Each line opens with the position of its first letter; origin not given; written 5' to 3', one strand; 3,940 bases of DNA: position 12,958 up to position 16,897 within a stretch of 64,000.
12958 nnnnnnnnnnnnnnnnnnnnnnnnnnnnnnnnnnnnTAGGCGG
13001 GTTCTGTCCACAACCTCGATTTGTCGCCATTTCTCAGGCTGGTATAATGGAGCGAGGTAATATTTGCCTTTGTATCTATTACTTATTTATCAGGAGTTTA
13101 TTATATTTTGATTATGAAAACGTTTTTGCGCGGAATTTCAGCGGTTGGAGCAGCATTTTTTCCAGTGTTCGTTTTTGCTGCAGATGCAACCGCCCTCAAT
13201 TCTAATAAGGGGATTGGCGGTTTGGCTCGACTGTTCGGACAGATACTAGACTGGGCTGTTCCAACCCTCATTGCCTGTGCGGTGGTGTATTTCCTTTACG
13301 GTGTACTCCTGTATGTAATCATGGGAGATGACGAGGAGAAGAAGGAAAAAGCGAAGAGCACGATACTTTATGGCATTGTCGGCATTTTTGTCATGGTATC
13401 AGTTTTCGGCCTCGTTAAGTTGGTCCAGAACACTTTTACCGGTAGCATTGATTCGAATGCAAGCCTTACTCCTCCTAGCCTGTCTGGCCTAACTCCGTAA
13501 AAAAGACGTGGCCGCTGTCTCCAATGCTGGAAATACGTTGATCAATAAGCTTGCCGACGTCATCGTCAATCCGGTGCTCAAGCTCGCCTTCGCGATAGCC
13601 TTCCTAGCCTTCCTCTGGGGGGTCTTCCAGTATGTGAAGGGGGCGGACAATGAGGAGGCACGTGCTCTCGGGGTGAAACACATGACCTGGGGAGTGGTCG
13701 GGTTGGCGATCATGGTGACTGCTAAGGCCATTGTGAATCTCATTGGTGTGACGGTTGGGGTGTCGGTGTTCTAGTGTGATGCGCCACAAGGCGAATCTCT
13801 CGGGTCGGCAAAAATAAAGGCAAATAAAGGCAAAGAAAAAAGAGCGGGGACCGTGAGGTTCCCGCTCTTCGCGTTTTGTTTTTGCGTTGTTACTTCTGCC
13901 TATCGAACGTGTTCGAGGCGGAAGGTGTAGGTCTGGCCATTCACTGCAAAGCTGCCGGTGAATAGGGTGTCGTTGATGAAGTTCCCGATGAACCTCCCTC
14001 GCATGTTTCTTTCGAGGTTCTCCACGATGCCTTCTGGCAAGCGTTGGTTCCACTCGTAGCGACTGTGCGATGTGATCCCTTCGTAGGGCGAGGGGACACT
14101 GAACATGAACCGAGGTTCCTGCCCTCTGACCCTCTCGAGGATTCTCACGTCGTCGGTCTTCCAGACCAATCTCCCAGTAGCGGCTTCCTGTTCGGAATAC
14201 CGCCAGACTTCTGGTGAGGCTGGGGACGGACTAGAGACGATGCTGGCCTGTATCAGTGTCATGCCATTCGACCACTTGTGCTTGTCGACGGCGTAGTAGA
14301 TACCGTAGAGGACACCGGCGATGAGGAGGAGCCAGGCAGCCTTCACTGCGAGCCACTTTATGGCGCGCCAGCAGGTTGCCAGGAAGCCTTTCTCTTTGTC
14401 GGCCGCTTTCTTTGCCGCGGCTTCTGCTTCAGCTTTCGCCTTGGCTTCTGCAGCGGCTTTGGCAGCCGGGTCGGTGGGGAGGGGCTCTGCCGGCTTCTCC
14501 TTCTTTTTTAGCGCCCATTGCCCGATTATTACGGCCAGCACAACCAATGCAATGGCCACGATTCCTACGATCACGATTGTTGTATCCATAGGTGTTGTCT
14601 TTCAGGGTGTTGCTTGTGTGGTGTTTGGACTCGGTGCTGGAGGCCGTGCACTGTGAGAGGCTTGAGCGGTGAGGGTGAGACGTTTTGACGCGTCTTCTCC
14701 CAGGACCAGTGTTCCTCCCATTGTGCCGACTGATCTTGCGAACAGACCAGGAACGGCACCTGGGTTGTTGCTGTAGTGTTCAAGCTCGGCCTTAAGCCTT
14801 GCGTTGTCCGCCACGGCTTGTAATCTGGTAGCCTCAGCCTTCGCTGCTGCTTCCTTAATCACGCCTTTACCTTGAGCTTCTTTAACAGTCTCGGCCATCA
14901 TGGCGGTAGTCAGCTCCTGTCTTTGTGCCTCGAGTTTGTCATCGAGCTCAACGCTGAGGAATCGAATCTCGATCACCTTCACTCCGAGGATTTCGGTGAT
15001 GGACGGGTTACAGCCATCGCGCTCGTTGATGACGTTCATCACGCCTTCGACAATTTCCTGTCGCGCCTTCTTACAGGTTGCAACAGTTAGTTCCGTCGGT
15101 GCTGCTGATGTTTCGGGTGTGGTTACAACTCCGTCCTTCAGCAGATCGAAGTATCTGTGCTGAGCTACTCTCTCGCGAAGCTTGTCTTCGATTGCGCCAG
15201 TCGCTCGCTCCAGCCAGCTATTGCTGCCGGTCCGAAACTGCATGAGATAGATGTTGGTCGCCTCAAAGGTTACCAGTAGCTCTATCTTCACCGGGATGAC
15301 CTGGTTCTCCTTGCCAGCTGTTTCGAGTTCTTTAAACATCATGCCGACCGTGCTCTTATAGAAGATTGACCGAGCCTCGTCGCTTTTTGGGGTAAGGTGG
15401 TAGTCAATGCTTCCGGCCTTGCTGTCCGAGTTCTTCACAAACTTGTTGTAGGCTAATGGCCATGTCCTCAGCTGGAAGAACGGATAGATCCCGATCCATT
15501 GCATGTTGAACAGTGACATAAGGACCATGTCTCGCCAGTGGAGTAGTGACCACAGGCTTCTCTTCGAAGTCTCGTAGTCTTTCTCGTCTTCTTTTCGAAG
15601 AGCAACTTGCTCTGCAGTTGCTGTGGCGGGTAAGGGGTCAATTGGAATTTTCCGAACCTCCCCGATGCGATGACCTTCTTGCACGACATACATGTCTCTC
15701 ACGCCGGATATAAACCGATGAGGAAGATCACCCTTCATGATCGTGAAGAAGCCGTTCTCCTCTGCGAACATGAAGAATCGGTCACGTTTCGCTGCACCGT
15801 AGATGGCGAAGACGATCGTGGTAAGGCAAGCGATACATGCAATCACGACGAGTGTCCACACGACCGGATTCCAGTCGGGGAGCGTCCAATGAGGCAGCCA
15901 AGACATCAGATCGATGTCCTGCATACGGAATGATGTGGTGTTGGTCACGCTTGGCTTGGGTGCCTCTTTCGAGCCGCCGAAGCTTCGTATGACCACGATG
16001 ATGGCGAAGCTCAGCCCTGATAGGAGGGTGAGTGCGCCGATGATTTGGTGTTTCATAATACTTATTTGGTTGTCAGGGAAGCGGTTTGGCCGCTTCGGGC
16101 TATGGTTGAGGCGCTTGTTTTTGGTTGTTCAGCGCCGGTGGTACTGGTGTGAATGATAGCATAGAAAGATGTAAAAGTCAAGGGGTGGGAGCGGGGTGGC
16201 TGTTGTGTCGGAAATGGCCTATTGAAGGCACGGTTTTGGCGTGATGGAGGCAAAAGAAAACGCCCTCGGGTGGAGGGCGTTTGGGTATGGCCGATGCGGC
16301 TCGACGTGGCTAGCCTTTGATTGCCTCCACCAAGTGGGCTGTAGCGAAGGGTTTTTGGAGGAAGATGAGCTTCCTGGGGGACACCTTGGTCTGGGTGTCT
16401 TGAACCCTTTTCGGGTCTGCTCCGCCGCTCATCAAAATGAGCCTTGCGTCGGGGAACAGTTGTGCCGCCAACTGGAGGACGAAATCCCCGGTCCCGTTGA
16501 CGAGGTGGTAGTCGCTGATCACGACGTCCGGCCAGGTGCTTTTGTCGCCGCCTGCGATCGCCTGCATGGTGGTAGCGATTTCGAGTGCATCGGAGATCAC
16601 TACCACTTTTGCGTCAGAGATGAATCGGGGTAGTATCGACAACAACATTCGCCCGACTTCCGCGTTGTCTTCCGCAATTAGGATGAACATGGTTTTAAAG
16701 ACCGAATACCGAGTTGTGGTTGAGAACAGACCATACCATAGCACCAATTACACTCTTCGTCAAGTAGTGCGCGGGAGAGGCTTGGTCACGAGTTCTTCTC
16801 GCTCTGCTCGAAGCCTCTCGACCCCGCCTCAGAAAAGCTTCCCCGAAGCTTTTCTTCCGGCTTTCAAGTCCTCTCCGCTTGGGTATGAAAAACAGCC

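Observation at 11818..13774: Tandem array of five diversified TrbC/VirB2-like (T4SS-pilin-like) hairpin membrane proteins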

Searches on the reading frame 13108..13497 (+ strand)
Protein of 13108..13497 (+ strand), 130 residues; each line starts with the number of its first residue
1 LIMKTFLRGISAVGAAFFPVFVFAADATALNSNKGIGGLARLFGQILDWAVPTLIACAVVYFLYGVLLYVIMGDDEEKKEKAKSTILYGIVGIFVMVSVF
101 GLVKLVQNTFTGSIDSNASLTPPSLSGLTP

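Call 3: search_protein_families(library=pfam, proteins=[window:13108-13497:+], max_evalue=1)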
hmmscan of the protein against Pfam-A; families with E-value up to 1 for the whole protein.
window:13108-13497:+ (130 aa): 11 families
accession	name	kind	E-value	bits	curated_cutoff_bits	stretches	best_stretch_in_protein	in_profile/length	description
PF18895.5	T4SS_pilin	-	2.5e-09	37.5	26.6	1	39-106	5-71/71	Type IV secretion system pilin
PF03595.22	SLAC1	-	0.011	15.4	27.9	1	14-103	71-156/331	Voltage-dependent anion channel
PF24747.1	Zn-ribbon_GIR1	-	0.012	15.9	26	1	67-87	12-32/37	GIR1-like zinc ribbon domain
PF14264.12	Glucos_trans_II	-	0.012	15.2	30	1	56-113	141-199/317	Glucosyl transferase GtrII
PF03073.20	TspO_MBR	-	0.027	14.7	24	1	34-95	22-81/145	TspO/MBR family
PF09945.14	DUF2177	-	0.039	14.5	26.9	1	51-103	39-91/124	Predicted membrane protein (DUF2177)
PF20563.3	DUF6773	-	0.041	14.1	27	1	56-109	52-111/163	Family of unknown function (DUF6773)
PF16894.10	DUF5084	-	0.047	14.6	27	1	34-100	12-74/130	Domain of unknown function (DUF5084)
PF17555.7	TssN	-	0.2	11.5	30.3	1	62-111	8-58/274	Type VI secretion system, TssN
PF18920.5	DUF5671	-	0.4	11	28.4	1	55-120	45-116/132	Domain of unknown function (DUF5671)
PF14802.11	TMEM192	-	0.41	10.2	25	1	54-100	29-76/236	TMEM192 family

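Call 65: search_protein_families(library=ncbifam, proteins=[window:13108-13497:+], max_evalue=0.01)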
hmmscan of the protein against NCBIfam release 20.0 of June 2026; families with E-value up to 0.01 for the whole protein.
window:13108-13497:+ (130 aa): 1 family
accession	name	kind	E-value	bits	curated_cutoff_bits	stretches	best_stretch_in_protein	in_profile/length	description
NF045849.1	ICE_MMCAP2_0565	equivalog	3.5e-05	23.4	40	1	53-107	23-77/80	Mbov_0395 family pilin-like conjugal transfer protein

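Call 66: search_protein_families(library=phrogs, proteins=[window:13108-13497:+], max_evalue=0.01)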
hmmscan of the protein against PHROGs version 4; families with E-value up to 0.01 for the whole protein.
window:13108-13497:+ (130 aa): 1 family
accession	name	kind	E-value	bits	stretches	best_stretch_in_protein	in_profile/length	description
phrog_9330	-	unknown function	0.0065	17.4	0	36-82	31-78/81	-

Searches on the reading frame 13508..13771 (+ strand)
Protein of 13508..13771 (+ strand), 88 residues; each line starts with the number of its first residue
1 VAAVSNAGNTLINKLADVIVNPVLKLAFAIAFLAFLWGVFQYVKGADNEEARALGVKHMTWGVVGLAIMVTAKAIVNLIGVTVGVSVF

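Call 3: search_protein_families(library=pfam, proteins=[window:13508-13771:+], max_evalue=1)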
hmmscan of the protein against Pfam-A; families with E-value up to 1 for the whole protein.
window:13508-13771:+ (88 aa): 3 families
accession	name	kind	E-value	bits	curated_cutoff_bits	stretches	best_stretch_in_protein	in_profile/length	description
PF18895.5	T4SS_pilin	-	6.6e-10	39.4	26.6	1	11-79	4-71/71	Type IV secretion system pilin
PF04956.18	TrbC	-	0.00048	20.7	27.9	1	6-79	32-98/98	TrbC/VIRB2 pilin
PF05360.19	YiaAB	-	0.087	13.5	26.6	1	25-41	6-22/53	yiaA/B two helix domain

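Call 65: search_protein_families(library=ncbifam, proteins=[window:13508-13771:+], max_evalue=0.01)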
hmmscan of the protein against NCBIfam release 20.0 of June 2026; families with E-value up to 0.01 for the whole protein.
window:13508-13771:+ (88 aa): 1 family
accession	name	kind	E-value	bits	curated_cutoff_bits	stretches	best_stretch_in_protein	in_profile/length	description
NF045849.1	ICE_MMCAP2_0565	equivalog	1.4e-05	24.6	40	1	11-79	8-76/80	Mbov_0395 family pilin-like conjugal transfer protein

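Call 66: search_protein_families(library=phrogs, proteins=[window:13508-13771:+], max_evalue=0.01)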
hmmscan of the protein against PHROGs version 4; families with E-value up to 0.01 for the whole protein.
window:13508-13771:+ (88 aa): 0 families

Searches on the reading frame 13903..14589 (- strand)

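Call 8: search_protein_families(library=pfam, proteins=[window:13903-14589:-], max_evalue=0.001)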
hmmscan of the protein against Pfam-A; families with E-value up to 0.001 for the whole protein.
window:13903-14589:- (229 aa): 0 families

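Call 57: search_protein_families(library=pfam, proteins=[window:13903-14589:-], max_evalue=1)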
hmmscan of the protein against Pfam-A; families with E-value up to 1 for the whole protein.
window:13903-14589:- (229 aa): 2 families
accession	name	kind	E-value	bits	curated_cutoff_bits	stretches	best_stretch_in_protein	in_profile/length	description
PF17671.6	DUF5531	-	0.009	16.4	25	1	13-110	27-124/152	Family of unknown function (DUF5531)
PF20087.4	DUF6479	-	0.058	14.3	25.4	1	5-51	23-72/120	Family of unknown function (DUF6479)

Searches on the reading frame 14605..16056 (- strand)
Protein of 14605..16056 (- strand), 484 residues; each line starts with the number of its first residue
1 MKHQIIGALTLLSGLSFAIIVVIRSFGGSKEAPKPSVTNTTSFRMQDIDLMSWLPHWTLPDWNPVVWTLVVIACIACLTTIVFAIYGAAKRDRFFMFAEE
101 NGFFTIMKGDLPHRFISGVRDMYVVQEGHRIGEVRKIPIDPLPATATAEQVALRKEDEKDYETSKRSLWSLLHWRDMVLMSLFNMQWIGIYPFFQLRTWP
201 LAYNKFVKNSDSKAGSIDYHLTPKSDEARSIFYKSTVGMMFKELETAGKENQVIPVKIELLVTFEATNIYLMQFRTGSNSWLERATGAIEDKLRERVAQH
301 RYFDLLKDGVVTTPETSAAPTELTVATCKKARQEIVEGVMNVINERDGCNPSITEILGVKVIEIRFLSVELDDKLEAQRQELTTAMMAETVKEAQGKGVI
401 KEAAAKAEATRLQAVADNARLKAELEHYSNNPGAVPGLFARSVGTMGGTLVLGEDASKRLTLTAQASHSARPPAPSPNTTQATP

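Call 8: search_protein_families(library=pfam, proteins=[window:14605-16056:-], max_evalue=0.001)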
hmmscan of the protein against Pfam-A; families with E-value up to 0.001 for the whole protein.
window:14605-16056:- (484 aa): 0 families

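Call 57: search_protein_families(library=pfam, proteins=[window:14605-16056:-], max_evalue=1)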
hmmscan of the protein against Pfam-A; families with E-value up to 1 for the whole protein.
window:14605-16056:- (484 aa): 2 families
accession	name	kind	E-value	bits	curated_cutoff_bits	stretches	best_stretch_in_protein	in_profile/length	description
PF08114.16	PMP1_2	-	0.056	13.6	22.3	1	58-85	5-32/43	ATPase proteolipid family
PF01145.31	Band_7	-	0.33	11.4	23.6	1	254-405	58-170/176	SPFH domain / Band 7 family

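Call 58: search_solved_structures(query=window:14605-16056:-, max_evalue=1)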
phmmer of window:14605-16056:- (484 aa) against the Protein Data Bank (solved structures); distinct sequences matched with E-value up to 1: 1.
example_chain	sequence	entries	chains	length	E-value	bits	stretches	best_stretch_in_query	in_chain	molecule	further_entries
8p4y_A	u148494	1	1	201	0.65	11.7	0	278-301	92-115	Protein origami triangle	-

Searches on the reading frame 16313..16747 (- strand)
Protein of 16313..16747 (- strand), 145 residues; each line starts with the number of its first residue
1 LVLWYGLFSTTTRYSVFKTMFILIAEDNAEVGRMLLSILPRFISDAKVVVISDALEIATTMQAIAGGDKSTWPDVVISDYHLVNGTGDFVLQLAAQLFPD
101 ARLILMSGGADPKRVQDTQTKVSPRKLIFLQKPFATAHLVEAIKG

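Call 8: search_protein_families(library=pfam, proteins=[window:16313-16747:-], max_evalue=0.001)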
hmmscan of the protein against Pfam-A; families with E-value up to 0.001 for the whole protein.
window:16313-16747:- (145 aa): 1 family
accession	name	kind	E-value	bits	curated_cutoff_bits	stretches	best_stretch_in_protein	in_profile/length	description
PF00072.30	Response_reg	-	7.1e-06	26.6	30.2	1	22-144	1-111/111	Response regulator receiver domain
